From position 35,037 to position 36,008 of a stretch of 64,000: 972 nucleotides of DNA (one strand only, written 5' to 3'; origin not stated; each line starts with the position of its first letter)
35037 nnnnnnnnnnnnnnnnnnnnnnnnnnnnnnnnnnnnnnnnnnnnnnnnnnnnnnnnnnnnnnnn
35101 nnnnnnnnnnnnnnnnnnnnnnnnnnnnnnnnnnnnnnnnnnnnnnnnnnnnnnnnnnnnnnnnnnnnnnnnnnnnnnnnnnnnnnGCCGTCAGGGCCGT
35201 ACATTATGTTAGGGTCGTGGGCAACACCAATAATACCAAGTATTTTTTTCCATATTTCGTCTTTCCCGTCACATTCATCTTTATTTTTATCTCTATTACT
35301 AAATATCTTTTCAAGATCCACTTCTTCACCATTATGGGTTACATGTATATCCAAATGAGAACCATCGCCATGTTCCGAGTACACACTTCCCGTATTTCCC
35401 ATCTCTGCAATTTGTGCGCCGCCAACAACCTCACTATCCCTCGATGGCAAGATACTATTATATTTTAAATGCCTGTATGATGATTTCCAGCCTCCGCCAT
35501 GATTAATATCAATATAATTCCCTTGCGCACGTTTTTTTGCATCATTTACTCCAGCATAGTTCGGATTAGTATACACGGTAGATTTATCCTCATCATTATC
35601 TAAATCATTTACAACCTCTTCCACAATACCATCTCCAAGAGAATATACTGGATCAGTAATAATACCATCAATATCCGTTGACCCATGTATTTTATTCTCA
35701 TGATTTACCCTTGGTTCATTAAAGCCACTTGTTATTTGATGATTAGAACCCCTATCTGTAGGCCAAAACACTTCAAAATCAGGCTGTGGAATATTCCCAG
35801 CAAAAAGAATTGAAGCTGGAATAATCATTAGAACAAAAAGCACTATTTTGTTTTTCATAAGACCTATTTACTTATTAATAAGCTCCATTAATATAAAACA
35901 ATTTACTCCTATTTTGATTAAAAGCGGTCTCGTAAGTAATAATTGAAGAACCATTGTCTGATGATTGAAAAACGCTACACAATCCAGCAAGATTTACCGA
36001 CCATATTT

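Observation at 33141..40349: AT-rich three-gene operon encoding a giant glycine-rich protein, a beta-propeller and an M23 peptidase with a T9SS-type tail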

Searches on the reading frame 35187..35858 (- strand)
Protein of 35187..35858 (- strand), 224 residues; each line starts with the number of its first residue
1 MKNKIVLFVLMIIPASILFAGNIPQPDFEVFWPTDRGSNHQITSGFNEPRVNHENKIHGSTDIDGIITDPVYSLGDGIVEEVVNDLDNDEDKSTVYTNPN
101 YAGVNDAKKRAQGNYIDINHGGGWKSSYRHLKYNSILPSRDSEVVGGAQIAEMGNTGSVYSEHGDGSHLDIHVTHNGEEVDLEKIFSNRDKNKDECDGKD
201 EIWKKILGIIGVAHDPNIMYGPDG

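Call 26: search_solved_structures(query=window:35187-35858:-, max_evalue=0.01, show_alignments=3)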
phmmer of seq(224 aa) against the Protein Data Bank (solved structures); distinct sequences matched with E-value up to 0.01: 4.
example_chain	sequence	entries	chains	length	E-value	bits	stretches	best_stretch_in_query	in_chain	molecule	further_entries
2gu1_A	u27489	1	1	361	7.4e-06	28.9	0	26-79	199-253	Zinc peptidase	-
6u2a_A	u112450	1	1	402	0.00012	24.9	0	112-163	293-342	ShyA endopeptidase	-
6ue4_A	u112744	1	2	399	0.00012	24.9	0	112-163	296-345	ShyA endopeptidase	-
9gy1_A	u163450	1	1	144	0.0096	18.7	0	108-173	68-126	Peptidase, M23 family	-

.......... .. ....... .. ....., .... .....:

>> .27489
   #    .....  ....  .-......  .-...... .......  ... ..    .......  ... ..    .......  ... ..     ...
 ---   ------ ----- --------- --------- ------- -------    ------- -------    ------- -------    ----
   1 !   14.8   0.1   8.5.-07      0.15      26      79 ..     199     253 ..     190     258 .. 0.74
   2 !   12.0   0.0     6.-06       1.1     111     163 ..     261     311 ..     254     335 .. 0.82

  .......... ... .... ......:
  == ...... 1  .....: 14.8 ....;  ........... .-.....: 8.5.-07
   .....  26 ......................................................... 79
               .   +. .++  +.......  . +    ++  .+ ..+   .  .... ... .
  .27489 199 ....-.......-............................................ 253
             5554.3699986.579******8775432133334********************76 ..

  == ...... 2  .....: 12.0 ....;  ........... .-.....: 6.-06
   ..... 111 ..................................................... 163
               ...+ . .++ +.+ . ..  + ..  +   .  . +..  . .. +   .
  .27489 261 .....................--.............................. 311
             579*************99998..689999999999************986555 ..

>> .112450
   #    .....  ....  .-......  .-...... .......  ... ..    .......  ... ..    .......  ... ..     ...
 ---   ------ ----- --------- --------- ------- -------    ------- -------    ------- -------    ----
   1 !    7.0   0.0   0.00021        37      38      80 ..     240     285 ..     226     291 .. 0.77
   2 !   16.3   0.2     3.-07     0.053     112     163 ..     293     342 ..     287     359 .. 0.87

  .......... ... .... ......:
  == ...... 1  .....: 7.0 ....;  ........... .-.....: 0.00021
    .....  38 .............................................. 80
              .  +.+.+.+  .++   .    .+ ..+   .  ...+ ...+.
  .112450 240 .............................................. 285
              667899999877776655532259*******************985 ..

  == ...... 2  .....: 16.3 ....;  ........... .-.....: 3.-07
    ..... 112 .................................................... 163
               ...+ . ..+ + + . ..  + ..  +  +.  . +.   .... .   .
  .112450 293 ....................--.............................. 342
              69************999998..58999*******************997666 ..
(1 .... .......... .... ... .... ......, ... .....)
